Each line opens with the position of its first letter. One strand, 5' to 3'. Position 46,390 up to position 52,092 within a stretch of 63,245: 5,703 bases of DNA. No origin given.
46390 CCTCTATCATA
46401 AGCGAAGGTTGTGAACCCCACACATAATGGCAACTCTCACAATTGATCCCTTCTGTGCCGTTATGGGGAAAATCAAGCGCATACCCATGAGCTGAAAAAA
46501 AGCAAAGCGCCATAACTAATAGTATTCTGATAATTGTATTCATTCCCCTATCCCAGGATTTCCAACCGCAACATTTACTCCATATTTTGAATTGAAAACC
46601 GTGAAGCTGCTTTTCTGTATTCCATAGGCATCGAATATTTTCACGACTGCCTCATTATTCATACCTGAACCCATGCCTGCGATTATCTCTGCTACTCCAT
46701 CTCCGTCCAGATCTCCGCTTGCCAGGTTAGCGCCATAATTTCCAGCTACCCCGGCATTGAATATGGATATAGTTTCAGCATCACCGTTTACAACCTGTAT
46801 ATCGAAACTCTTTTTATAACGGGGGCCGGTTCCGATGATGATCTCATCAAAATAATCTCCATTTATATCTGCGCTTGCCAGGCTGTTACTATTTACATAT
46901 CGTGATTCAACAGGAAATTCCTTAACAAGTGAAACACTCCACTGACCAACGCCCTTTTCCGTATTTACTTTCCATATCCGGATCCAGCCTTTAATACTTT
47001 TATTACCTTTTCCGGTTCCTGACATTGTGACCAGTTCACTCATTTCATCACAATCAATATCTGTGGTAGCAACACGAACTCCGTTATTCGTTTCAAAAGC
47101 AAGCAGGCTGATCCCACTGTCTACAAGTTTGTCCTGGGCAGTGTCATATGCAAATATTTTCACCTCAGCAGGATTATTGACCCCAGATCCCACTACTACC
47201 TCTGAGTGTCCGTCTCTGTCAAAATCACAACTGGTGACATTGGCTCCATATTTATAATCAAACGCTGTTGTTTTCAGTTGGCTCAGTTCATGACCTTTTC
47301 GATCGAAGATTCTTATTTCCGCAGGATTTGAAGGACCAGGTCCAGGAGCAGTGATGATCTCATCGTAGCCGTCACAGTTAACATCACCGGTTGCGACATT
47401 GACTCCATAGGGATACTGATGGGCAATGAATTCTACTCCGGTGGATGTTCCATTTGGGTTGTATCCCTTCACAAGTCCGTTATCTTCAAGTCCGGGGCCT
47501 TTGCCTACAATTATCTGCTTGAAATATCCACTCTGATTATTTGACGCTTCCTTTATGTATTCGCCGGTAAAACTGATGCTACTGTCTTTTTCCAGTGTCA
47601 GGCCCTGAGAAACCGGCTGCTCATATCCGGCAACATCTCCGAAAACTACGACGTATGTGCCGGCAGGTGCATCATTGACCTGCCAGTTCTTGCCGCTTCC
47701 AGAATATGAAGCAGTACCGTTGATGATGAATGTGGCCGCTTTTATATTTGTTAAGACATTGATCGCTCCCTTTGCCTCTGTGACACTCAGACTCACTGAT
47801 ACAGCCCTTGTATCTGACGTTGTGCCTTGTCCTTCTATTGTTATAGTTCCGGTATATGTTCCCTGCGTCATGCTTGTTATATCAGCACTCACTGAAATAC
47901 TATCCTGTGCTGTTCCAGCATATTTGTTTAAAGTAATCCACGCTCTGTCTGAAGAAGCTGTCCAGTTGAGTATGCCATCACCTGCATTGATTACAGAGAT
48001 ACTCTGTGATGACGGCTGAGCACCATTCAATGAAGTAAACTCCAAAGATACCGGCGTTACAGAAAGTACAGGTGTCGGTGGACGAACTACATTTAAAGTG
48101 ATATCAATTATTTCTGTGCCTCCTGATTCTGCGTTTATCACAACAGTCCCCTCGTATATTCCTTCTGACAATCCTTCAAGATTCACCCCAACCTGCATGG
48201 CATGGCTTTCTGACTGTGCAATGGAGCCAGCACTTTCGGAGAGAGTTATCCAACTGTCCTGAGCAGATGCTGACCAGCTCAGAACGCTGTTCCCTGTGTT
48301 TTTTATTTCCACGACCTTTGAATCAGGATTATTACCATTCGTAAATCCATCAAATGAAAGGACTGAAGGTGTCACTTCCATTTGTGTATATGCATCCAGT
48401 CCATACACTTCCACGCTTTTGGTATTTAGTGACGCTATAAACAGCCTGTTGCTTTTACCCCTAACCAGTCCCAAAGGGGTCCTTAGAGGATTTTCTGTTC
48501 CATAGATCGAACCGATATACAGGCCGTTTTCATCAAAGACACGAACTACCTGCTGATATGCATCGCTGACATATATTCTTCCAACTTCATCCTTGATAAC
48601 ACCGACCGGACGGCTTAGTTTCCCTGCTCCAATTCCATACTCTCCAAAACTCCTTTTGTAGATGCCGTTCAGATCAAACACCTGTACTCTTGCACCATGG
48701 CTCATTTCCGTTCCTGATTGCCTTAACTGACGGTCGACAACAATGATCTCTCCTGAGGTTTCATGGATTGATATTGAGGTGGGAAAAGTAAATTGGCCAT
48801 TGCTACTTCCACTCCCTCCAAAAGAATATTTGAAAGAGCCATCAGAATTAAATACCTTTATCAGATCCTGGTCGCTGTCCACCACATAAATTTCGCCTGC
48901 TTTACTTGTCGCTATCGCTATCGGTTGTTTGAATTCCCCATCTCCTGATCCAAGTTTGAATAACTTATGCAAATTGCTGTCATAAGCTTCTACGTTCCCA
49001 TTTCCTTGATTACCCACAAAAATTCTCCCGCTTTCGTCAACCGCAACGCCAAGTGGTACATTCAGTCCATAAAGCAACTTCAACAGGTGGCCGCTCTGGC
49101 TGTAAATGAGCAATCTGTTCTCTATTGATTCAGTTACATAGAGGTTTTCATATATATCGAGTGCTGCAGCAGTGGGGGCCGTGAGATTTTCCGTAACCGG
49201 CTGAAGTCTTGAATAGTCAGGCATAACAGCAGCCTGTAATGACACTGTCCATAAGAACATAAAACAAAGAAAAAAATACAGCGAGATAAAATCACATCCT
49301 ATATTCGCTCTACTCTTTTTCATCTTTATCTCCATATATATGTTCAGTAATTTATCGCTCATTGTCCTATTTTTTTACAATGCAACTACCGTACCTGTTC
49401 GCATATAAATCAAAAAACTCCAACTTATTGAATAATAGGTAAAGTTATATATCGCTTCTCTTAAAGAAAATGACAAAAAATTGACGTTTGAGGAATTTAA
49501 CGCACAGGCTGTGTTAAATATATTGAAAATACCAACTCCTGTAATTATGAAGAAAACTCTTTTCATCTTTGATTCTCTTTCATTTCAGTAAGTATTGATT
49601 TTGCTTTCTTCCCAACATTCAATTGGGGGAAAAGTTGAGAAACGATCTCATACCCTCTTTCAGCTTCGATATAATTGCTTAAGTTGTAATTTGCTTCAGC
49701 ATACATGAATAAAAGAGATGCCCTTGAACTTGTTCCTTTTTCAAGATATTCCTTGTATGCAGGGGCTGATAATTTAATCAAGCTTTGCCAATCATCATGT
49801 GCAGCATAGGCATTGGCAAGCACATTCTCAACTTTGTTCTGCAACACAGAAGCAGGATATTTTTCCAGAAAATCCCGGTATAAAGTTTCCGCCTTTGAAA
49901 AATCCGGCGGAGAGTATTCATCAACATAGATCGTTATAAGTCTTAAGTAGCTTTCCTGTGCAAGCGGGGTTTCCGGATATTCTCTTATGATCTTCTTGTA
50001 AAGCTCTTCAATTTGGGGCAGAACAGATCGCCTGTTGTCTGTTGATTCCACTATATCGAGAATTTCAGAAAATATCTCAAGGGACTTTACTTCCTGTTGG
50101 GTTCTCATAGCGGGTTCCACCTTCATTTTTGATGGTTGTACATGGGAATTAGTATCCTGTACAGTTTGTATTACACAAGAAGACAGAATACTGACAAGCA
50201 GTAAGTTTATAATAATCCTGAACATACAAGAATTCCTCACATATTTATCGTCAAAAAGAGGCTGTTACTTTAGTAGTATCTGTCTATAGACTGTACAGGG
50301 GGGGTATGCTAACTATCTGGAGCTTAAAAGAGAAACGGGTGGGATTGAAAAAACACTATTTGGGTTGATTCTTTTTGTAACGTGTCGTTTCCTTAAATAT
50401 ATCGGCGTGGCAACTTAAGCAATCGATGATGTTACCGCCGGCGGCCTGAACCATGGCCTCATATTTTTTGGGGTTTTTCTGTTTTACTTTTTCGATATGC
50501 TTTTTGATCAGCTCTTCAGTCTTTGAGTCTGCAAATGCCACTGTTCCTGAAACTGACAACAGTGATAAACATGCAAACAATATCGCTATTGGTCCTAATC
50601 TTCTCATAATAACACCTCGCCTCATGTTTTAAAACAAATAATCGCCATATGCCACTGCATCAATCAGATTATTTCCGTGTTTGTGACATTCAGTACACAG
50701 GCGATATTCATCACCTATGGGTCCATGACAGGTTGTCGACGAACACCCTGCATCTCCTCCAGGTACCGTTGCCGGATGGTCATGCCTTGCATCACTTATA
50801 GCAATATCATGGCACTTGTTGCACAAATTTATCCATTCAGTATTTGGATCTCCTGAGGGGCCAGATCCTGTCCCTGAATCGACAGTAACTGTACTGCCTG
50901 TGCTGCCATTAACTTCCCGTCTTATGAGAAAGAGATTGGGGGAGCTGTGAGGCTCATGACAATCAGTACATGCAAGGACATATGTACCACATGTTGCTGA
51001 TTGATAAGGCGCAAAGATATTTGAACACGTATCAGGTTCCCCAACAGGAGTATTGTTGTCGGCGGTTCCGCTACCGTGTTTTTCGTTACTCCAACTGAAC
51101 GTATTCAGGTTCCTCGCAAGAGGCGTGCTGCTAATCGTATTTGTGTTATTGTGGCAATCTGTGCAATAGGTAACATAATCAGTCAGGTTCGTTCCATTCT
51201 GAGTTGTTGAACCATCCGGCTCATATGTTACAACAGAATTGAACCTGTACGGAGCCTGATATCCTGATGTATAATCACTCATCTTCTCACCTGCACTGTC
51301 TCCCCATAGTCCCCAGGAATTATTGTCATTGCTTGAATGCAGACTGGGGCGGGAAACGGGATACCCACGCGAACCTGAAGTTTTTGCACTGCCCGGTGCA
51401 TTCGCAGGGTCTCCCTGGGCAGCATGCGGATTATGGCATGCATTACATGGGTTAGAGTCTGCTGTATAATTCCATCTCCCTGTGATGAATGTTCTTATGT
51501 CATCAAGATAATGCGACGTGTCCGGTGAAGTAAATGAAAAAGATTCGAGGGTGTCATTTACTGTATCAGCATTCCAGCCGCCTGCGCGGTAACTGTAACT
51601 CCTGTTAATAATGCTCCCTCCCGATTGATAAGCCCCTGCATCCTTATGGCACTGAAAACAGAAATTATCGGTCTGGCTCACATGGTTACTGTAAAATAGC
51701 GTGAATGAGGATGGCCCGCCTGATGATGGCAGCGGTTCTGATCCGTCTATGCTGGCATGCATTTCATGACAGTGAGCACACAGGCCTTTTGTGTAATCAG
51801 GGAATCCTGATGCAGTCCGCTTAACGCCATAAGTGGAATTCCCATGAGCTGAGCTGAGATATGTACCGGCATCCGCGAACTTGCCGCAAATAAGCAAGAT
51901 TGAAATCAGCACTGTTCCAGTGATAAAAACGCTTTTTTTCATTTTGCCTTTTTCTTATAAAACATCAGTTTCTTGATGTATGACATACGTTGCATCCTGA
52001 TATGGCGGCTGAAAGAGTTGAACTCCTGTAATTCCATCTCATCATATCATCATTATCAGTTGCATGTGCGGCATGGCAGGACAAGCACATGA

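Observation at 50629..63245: OmcS-type nanowire with a complete companion assembly/export module, apparently outside Geobacter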

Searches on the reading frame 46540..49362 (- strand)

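Call 36: search_protein_families(library=pfam, proteins=[window:46540-49362:-], max_evalue=0.01)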
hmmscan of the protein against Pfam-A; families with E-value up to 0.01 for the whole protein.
window:46540-49362:- (940 aa): 7 families
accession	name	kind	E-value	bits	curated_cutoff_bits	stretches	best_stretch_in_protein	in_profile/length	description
PF19190.6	BACON_2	-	3.7e-20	72.1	25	2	433-516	2-88/94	Viral BACON domain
PF01839.29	FG-GAP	-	4e-14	52.6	22.1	1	877-896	2-21/37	FG-GAP repeat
PF01436.27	NHL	-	3e-10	40.1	20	0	100-123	1-24/28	NHL repeat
PF17170.10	DUF5128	-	1.1e-08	35.1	22.9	1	149-212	48-110/321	6-bladed beta-propeller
PF13517.12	FG-GAP_3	-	3.1e-08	34.5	26.9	1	713-778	1-60/61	FG-GAP-like repeat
PF22076.2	Cep192_D6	-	1.3e-06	29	35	1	327-418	3-96/101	Cep192 domain 6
PF19543.5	GH123_N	-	0.006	14.9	22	0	435-530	216-308/969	Glycoside hydrolase 123, N-terminal domain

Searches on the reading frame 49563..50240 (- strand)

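Call 36: search_protein_families(library=pfam, proteins=[window:49563-50240:-], max_evalue=0.01)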
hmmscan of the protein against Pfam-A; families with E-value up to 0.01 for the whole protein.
window:49563-50240:- (225 aa): 2 families
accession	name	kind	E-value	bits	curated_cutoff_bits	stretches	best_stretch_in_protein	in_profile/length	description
PF13174.12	TPR_6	-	0.00095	20.1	26.3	0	113-131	15-33/33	Tetratricopeptide repeat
PF13428.12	TPR_14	-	0.0012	19.7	23.5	0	113-131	16-34/44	Tetratricopeptide repeat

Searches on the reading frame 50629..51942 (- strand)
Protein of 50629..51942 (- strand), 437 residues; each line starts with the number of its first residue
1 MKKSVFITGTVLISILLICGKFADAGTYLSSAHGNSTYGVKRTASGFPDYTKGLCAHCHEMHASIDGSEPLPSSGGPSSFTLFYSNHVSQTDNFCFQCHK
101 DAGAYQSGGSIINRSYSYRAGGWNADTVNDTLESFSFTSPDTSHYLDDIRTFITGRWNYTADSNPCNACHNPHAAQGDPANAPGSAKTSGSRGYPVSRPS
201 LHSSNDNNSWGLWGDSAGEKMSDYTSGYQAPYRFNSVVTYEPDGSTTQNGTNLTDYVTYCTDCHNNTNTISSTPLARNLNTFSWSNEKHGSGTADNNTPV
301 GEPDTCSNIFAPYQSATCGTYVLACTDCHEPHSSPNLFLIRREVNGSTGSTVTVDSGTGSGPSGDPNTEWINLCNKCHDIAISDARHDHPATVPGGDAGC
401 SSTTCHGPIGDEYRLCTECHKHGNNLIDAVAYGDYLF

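Call 4: search_protein_families(library=pfam, proteins=[window:50629-51942:-], max_evalue=0.01)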
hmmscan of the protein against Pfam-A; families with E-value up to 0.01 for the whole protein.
window:50629-51942:- (437 aa): 2 families
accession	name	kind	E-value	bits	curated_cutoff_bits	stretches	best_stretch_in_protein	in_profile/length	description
PF22113.1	Mtrc-MtrF_II-IV_dom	-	6.2e-10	39.3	30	1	253-424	25-167/176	Outer membrane cytochrome MtrC/MtrF-like, domains II/IV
PF09699.15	Paired_CXXCH_1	-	1.8e-09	37.6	20.6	1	325-344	9-28/41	Doubled CXXCH motif (Paired_CXXCH_1)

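Call 5: search_protein_families(library=ncbifam, proteins=[window:50629-51942:-], max_evalue=0.01)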
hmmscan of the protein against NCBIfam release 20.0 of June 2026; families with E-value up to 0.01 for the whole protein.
window:50629-51942:- (437 aa): 1 family
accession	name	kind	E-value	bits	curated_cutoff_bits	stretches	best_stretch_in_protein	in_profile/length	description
TIGR01905.1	paired_CXXCH_1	subfamily_domain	2.4e-10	40.2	25.2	1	324-343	8-27/41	doubled CXXCH domain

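Call 8: search_solved_structures(query=window:50629-51942:-, max_evalue=1, show_alignments=2)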
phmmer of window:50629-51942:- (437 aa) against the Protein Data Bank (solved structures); distinct sequences matched with E-value up to 1: 6.
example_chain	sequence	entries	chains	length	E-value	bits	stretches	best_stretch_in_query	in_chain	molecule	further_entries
1cch_A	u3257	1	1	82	0.19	13.8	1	163-215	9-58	CYTOCHROME C551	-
1fi3_A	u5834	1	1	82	0.2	13.8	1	163-215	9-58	CYTOCHROME C-551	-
7eu0_I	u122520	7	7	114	0.34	13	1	305-378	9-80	DNA-directed RNA polymerases II, IV and V subunit 9A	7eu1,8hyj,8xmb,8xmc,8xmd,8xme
8hil_I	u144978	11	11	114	0.36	12.9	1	305-378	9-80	DNA-directed RNA polymerase subunit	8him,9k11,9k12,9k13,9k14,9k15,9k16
2kdk_A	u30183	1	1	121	0.4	12.8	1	99-155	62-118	Aryl hydrocarbon receptor nuclear translocator-like protein 2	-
2i8f_A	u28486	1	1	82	0.67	12.1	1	163-215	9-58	Cytochrome c-551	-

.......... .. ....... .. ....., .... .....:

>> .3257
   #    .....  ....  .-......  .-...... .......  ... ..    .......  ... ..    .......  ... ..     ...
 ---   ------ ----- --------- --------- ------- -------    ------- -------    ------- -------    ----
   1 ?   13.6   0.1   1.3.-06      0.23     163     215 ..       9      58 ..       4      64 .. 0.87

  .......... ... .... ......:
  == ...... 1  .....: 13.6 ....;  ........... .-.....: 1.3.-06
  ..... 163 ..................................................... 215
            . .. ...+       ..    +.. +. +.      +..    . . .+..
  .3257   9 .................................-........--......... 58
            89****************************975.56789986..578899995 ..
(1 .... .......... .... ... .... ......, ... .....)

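Call 50: find_homologous_proteins(query=window:50629-51942:-)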
Query window:50629-51942:- (437 aa): 1117 proteins with E <= 0.001 among 6001 candidates; the best 120 are listed.
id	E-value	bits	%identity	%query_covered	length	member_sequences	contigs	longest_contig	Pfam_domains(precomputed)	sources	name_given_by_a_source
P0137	2.0e-202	691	68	100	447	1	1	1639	PF09699.16,PF22113.2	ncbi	-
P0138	1.3e-199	682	65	100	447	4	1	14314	PF09699.16,PF22113.2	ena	-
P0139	2.6e-199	681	65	100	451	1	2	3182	PF09699.16,PF22113.2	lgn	-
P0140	1.2e-194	666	65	100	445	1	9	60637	PF09699.16,PF22113.2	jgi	jgi:hypothetical protein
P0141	6.7e-188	643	66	100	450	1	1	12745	PF09699.16,PF22113.2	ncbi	-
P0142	8.9e-188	643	65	100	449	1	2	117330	PF09699.16,PF22113.2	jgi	jgi:hypothetical protein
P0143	4.3e-187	641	63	100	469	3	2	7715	PF09699.16,PF14522.12,PF22113.2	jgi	jgi:hypothetical protein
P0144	1.4e-186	639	64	100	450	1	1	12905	PF09699.16,PF14522.12,PF22113.2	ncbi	-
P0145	1.6e-186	639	65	100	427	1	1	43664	PF09699.16,PF14522.12,PF22113.2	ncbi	-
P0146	1.7e-182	626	67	95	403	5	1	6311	PF09699.16,PF22113.2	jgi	jgi:hypothetical protein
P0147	2.3e-182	625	62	100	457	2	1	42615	PF09699.16,PF14522.12,PF22113.2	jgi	jgi:hypothetical protein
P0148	7.6e-182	623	62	98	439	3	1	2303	PF09699.16,PF22113.2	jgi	jgi:hypothetical protein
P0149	6.1e-180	617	63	100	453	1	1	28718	PF09699.16,PF22113.2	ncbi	-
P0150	2.2e-179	615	64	96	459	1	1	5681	PF09699.16,PF22113.2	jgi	-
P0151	1.8e-178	612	64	95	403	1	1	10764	PF09699.16,PF22113.2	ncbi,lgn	-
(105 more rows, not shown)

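Call 66: predict_structure(alignment_id=A2)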
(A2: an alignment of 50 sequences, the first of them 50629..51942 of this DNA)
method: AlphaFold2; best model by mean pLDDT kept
length: 437 residues; sequences in the alignment: 50
mean_pLDDT: 47.5   pTM: 0.45
mean pLDDT of the five models: 47.5, 47.4, 46.7, 42.6, 42.4
residues with pLDDT >= 90: 8; 70-90: 34; 50-70: 141; < 50: 254
segments of 3 or more residues with pLDDT < 50: 21-74, 76-144, 165-167, 169-198, 202-254, 330-358, 382-391, 398-401
pLDDT, mean of each block of 10 residues (from residue 1): 87 81 37 37 30 31 36 43 42 37 30 25 25 30 48 61 51 34 32 41 41 32 39 41 43 49 66 57 69 53 63 56 56 37 33 38 57 64 45 52 53 61 75 73
secondary structure, 60 per line:
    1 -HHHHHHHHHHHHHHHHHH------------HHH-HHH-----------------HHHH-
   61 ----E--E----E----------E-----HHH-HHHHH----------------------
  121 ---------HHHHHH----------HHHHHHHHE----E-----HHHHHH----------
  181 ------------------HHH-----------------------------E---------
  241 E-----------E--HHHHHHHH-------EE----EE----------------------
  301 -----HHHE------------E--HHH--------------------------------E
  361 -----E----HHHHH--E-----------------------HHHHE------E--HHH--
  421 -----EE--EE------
elements in order: H2-19 H56-59 H94-98 H130-135 H146-153 H165-170 H256-263 H371-375 H402-405

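Call 67: search_solved_structures(query=A2, max_evalue=1, show_alignments=1)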
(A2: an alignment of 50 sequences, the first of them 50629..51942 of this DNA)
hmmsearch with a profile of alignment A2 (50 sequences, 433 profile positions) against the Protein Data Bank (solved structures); distinct sequences matched with E-value up to 1: 40.
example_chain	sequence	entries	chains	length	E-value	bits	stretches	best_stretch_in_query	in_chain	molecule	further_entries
3ubr_A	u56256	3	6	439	0.0011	21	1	321-388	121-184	Cytochrome c-552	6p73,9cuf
3h34_A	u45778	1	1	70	0.0017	20.3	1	359-417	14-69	Cytochrome c7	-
4hb6_A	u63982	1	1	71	0.0028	19.6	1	351-417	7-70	PpcA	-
6r2q_A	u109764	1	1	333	0.0036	19.3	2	323-422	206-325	Cystathionine beta-synthase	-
3ouq_A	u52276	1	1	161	0.0065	18.4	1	365-420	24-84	Cytochrome c family protein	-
3sj1_X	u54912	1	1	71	0.0072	18.3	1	353-417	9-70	CYTOCHROME C7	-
4hbf_A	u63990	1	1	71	0.0075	18.2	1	352-417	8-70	PpcA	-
2lzz_A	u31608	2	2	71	0.0075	18.2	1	352-417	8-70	Cytochrome c, 3 heme-binding sites | PpcA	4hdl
3sj4_X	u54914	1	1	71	0.0077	18.2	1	353-417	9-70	CYTOCHROME C7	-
4haj_A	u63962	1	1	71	0.0078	18.2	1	353-417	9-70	PpcA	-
3sj0_X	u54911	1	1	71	0.008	18.1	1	353-417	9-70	CYTOCHROME C7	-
4hb8_A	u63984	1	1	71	0.0081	18.1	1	353-417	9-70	PpcA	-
1os6_A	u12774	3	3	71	0.0082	18.1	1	353-417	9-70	PpcA | Cytochrome c3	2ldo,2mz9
3sel_X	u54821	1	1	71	0.009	18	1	353-417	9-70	CYTOCHROME C7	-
4hc3_A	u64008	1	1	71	0.0094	17.9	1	353-417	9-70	PpcA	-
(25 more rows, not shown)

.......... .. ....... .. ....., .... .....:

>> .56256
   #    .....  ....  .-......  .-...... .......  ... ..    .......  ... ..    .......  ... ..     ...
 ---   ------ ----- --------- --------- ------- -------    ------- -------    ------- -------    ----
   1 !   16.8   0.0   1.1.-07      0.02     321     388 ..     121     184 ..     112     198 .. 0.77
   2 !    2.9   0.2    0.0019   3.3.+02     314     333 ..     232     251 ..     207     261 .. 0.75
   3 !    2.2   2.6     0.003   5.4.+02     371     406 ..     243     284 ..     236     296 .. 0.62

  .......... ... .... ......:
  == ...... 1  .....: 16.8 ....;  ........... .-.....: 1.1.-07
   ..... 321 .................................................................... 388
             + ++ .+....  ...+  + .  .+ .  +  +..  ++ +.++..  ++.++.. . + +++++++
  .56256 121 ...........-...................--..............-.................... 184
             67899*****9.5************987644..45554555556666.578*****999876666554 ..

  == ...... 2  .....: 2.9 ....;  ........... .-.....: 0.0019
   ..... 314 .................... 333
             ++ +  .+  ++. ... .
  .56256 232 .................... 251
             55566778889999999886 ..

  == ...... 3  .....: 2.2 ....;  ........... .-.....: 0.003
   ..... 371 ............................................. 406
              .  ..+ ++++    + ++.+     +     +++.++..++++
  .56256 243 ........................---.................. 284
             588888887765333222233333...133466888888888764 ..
